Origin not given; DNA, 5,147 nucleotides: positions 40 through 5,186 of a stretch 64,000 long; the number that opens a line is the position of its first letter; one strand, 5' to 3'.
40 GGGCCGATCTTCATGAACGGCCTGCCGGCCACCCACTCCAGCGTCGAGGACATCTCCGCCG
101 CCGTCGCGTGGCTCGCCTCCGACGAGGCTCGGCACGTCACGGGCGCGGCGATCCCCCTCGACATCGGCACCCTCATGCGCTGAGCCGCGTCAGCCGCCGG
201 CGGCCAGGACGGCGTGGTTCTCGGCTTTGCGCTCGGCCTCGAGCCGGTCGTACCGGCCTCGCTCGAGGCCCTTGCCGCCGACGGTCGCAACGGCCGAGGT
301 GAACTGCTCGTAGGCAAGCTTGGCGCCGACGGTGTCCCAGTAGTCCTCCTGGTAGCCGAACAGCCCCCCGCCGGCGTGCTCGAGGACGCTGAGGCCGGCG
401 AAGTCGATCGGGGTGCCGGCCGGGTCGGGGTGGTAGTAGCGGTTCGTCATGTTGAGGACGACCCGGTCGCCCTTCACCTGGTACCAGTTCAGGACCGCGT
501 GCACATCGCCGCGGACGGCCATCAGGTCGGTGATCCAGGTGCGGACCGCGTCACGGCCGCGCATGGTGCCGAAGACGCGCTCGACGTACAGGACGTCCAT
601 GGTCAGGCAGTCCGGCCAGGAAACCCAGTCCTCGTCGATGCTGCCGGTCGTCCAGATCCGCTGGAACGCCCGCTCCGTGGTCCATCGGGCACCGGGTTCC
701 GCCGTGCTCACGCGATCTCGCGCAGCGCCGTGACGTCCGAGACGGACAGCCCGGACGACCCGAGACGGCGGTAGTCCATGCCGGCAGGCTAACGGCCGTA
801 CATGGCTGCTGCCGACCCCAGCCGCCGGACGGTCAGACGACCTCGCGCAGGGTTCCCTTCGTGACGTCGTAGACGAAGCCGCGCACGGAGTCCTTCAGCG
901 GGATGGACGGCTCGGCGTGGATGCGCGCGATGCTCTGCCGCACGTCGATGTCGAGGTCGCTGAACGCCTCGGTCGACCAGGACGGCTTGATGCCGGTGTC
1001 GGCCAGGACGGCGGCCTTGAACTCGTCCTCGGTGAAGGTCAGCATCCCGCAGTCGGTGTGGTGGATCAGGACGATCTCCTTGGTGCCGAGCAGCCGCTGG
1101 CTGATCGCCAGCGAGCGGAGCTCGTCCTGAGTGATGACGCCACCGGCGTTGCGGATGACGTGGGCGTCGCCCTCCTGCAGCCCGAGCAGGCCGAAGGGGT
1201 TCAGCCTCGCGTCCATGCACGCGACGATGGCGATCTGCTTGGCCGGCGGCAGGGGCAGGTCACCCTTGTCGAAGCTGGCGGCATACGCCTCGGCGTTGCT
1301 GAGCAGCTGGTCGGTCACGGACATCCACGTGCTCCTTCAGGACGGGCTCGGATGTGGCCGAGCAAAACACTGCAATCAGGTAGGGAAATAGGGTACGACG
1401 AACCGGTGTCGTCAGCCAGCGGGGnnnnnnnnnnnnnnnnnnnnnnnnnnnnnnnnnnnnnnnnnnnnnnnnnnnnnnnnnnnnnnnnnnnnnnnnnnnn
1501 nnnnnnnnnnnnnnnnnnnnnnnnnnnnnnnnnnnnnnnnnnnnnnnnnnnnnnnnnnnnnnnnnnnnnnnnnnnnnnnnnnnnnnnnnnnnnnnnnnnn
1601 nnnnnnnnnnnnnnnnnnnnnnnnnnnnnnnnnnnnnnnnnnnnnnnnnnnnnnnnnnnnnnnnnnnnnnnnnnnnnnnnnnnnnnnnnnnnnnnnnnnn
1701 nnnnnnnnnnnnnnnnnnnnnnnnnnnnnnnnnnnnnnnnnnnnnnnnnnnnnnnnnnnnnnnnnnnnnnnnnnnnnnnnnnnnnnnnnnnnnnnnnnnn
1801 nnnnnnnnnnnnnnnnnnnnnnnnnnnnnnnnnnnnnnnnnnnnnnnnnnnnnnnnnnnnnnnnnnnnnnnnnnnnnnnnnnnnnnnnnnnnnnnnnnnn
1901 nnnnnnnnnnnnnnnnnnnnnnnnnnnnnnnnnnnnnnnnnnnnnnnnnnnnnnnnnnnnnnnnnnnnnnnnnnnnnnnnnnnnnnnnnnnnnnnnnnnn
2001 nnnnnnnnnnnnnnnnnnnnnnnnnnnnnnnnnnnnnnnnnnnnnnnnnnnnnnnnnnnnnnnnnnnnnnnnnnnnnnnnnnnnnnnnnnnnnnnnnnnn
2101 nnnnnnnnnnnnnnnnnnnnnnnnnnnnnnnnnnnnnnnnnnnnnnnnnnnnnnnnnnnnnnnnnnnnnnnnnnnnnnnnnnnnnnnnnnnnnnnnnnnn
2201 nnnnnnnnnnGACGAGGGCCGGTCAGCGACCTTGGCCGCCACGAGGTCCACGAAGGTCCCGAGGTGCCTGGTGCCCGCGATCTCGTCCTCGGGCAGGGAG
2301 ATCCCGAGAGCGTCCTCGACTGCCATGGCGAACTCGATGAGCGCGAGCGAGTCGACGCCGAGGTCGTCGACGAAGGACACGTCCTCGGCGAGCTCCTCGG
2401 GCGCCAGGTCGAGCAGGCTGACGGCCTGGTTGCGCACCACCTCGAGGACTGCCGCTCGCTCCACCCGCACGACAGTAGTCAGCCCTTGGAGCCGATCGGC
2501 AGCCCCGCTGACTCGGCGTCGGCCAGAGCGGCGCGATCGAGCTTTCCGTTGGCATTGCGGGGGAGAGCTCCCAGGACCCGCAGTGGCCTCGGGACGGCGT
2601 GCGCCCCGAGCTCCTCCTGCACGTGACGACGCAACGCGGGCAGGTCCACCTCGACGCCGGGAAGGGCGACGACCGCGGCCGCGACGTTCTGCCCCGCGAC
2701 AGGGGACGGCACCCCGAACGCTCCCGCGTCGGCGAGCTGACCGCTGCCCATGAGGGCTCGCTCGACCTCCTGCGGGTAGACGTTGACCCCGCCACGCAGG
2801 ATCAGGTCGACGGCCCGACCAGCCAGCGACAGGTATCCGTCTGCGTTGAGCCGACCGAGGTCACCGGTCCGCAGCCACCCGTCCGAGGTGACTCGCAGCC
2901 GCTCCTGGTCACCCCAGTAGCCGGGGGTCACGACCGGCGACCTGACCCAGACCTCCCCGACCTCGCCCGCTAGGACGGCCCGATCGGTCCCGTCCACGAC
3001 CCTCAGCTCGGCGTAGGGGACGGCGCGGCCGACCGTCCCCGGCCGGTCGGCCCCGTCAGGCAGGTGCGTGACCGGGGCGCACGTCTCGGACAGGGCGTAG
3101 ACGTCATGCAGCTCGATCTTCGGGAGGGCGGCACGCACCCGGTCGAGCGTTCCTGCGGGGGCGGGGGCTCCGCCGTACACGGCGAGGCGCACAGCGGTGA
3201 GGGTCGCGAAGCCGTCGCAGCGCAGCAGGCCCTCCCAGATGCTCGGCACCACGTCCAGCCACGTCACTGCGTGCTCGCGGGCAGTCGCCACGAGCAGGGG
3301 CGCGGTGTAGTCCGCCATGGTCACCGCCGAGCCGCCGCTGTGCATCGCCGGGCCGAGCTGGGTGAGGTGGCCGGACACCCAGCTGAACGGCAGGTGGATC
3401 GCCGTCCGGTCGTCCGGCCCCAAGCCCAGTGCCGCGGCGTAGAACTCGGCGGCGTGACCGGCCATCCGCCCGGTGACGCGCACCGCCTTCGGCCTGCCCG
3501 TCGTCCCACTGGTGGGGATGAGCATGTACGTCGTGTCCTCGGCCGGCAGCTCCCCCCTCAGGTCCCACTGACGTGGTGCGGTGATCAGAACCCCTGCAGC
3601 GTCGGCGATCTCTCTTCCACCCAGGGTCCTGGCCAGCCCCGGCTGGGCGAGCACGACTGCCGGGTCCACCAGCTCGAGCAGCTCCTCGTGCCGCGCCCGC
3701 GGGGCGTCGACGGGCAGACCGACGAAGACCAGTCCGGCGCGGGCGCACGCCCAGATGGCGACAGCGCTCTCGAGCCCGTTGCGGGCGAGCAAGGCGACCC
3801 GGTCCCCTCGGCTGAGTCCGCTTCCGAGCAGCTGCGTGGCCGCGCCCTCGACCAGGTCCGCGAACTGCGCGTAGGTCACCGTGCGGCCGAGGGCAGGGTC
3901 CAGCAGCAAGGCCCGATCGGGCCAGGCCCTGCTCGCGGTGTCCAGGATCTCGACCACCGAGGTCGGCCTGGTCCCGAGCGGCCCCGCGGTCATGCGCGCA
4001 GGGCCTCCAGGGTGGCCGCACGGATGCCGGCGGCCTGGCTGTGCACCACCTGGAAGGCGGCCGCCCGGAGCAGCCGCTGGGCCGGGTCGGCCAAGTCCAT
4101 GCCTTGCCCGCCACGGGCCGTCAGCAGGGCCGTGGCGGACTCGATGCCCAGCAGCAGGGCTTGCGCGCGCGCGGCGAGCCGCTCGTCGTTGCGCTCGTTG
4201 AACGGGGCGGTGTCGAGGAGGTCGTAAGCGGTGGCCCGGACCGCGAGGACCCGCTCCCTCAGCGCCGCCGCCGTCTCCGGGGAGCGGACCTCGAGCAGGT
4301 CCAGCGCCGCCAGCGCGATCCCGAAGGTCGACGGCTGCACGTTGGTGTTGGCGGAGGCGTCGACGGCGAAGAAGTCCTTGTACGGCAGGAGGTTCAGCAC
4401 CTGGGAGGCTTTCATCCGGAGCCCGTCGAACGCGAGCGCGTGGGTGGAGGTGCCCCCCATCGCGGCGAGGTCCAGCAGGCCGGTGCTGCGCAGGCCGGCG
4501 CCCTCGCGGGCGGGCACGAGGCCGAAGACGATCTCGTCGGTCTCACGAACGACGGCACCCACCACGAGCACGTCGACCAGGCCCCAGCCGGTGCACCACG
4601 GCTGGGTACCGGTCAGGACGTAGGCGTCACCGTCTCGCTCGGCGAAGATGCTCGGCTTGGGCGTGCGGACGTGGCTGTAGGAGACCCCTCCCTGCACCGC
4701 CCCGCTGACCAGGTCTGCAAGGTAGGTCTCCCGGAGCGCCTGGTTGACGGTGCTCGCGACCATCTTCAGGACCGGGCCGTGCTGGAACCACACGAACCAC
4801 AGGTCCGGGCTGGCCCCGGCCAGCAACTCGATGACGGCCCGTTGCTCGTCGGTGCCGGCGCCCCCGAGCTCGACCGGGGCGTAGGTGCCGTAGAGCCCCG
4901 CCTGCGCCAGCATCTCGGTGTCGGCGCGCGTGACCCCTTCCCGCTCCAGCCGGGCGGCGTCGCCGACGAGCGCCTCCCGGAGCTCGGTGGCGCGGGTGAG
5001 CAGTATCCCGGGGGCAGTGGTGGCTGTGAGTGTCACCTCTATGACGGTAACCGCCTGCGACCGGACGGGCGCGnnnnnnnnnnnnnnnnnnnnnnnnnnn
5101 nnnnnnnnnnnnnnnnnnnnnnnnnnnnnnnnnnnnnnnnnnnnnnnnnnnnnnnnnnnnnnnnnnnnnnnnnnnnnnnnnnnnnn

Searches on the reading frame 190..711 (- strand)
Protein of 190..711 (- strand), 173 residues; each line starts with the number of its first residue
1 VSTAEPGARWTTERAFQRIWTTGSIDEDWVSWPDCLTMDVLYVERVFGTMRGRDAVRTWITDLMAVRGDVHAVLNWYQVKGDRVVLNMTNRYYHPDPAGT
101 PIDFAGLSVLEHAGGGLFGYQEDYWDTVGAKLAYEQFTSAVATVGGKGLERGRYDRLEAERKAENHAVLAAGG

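Call 22: search_protein_families(library=pfam, proteins=[window:190-711:-], max_evalue=0.001)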
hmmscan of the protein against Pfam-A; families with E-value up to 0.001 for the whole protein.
window:190-711:- (173 aa): 1 family
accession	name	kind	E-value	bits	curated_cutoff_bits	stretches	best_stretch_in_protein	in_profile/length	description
PF12680.13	SnoaL_2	-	1.2e-09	39.1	27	1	26-115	10-97/102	SnoaL-like domain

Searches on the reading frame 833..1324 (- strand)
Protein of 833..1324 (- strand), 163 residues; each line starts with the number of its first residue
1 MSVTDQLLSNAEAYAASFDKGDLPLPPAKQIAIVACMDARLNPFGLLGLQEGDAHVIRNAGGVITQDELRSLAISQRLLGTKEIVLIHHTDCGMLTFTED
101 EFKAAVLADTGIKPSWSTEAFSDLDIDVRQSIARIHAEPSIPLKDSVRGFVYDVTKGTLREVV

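Call 22: search_protein_families(library=pfam, proteins=[window:833-1324:-], max_evalue=0.001)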
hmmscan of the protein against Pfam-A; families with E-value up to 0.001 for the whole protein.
window:833-1324:- (163 aa): 1 family
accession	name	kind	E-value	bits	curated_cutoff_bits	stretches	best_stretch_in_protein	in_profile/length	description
PF00484.24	Pro_CA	-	2.9e-12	47.5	25.7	1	32-100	2-73/156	Carbonic anhydrase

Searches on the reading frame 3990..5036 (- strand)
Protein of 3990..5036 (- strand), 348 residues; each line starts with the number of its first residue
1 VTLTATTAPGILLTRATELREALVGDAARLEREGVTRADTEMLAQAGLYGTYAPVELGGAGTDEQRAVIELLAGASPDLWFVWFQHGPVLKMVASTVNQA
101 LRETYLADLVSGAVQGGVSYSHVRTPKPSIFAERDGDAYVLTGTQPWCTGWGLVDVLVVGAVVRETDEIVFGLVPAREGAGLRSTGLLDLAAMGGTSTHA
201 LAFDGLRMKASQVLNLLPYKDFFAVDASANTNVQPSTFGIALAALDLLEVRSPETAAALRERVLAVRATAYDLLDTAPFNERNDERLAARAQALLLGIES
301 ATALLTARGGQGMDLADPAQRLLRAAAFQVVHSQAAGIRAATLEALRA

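Call 7: search_protein_families(library=pfam, proteins=[window:3990-5036:-])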
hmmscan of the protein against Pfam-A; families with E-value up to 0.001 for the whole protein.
window:3990-5036:- (348 aa): 2 families
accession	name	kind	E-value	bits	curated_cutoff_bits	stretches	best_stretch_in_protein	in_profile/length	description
PF02771.21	Acyl-CoA_dh_N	-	3.7e-06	27.7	22.9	1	25-112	21-112/113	Acyl-CoA dehydrogenase, N-terminal domain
PF02770.24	Acyl-CoA_dh_M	-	4.8e-05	23.9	33.3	1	121-204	11-95/97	Acyl-CoA dehydrogenase, middle domain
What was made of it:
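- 3990..5036 (-): ACAD-fold protein, paralogue 'ACAD-Y'. Weak Pfam Acyl-CoA_dh_N/M (call 7).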

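Call 9: search_protein_families(library=ncbifam, proteins=[window:3990-5036:-], max_evalue=0.00001)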
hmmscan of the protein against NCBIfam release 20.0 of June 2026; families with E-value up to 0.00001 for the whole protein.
window:3990-5036:- (348 aa): 2 families
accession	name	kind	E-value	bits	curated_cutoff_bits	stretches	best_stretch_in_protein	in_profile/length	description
TIGR04022.1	sulfur_SfnB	equivalog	7.8e-13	48.1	430.9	1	14-335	12-324/391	SfnB family sulfur acquisition oxidoreductase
NF045652.1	ProlPCPDhRedW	equivalog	3.2e-07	29.5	650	1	37-214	34-222/376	L-prolyl-[peptidyl-carrier protein] dehydrogenase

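Call 35: search_solved_structures(query=window:3990-5036:-, max_evalue=0.001)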
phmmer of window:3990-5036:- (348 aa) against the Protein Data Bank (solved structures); distinct sequences matched with E-value up to 0.001: 17.
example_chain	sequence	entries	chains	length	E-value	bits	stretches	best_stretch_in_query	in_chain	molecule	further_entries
1ivh_A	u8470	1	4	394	2.9e-10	43.1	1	15-215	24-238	ISOVALERYL-COA DEHYDROGENASE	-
9jq4_A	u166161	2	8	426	3.5e-10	42.9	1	15-215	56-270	Isovaleryl-CoA dehydrogenase, mitochondrial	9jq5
8sgr_A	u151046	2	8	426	3.6e-10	42.8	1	15-215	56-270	Isovaleryl-CoA dehydrogenase, mitochondrial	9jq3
6u1v_A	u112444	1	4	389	9.8e-08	34.8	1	40-273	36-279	Acyl-CoA dehydrogenase domain-containing protein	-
4o5m_A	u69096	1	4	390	2.5e-07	33.5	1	44-214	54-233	Isovaleryl-CoA dehydrogenase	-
9w60_A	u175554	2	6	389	1.5e-06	30.9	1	37-265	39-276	Butyryl CoA dehydrogenase apo protein | Butyryl CoA Dehydrogenase with FAD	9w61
4kto_A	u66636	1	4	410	7.4e-06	28.6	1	43-214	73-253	isovaleryl-CoA dehydrogenase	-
3r7k_A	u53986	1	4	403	7.8e-06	28.6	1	28-210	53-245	Probable acyl CoA dehydrogenase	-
3sf6_A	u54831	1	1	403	8.3e-06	28.5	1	66-212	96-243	Glutaryl-CoA dehydrogenase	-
4doy_A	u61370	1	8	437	8.9e-06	28.4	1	28-214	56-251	Dibenzothiophene desulfurization enzyme C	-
4jek_A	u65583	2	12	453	9.7e-06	28.3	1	28-214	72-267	Dibenzothiophene desulfurization enzyme C | DszC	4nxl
1jqi_A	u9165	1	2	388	2.6e-05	26.8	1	21-261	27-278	short chain acyl-CoA dehydrogenase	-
3x0x_A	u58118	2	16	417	3.6e-05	26.4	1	28-214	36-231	DszC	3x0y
1ukw_A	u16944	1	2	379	5.9e-05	25.7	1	31-275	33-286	acyl-CoA dehydrogenase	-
5ol2_C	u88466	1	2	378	0.00012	24.6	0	36-264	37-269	Acyl-CoA dehydrogenase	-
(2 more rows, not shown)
